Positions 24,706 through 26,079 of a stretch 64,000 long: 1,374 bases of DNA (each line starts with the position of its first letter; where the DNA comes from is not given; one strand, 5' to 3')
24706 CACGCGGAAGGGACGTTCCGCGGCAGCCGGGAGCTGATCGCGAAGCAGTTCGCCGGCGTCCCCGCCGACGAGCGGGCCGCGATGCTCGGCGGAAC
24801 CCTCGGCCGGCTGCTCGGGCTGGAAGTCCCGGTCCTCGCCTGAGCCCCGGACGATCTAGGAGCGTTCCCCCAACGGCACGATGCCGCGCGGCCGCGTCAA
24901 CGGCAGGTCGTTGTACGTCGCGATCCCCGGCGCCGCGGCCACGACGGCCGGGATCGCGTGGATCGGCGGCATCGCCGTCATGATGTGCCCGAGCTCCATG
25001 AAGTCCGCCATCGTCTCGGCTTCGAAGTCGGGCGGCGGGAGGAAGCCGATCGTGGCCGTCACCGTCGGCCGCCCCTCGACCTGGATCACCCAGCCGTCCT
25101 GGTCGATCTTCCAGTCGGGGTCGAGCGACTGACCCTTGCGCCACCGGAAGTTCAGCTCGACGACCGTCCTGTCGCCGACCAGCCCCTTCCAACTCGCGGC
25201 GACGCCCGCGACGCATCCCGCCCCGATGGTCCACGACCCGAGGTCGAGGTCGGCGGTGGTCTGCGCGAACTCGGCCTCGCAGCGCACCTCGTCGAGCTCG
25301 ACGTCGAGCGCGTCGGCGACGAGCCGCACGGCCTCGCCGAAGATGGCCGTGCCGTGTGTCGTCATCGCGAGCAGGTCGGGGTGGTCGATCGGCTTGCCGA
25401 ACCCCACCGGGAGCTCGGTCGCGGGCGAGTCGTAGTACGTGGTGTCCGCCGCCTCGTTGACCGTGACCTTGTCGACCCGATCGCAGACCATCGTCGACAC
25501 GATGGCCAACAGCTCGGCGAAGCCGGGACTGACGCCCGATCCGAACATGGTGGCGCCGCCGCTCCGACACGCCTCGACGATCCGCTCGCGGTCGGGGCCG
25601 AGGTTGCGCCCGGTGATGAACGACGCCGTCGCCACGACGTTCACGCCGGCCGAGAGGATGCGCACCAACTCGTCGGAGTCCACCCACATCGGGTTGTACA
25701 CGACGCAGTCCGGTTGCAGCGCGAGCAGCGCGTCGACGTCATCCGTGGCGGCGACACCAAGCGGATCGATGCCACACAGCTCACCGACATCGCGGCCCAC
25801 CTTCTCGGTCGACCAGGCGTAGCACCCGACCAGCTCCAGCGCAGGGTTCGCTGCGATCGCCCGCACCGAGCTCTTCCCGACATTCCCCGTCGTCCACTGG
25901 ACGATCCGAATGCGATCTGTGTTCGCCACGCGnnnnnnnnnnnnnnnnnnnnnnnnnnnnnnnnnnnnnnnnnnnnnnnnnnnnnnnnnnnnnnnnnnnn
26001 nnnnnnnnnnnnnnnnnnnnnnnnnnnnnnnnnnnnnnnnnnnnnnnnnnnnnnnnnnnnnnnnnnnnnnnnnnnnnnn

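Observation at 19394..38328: A 13-nt core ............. recurs in four promoter regions of the catabolic block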

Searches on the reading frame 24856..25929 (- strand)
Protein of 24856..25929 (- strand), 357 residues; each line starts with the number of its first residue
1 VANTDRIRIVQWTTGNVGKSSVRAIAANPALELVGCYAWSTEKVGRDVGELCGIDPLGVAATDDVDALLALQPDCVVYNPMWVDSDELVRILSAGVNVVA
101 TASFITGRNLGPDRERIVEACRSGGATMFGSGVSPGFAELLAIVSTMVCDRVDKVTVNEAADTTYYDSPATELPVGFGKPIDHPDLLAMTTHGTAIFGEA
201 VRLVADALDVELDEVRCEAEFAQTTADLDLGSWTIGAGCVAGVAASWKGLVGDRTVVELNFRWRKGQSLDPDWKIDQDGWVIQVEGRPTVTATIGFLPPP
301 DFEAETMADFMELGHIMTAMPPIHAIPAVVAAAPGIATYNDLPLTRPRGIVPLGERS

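Call 11: search_protein_families(library=pfam, proteins=[window:24856-25929:-])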
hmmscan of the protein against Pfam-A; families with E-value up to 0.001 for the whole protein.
window:24856-25929:- (357 aa): 3 families
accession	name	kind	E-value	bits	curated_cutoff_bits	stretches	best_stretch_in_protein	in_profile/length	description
PF19328.4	DAP_DH_C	-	1e-12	48.5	23.3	1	140-346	5-194/206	2,4-diaminopentanoate dehydrogenase C-terminal domain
PF01113.26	DapB_N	-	3.4e-06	27.6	25.6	1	14-77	9-72/124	Dihydrodipicolinate reductase, N-terminus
PF01497.23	Peripla_BP_2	-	0.00079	19.3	27.5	0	63-102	49-87/235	Periplasmic binding protein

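Call 25: search_protein_families(library=ncbifam, proteins=[window:24856-25929:-], max_evalue=1e-10)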
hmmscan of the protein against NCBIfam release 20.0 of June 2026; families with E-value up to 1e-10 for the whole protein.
window:24856-25929:- (357 aa): 1 family
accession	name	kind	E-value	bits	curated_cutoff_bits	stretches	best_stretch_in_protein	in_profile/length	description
NF040740.1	ornith_Ord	equivalog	1.8e-28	99.9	400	1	7-346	1-331/335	2,4-diaminopentanoate dehydrogenase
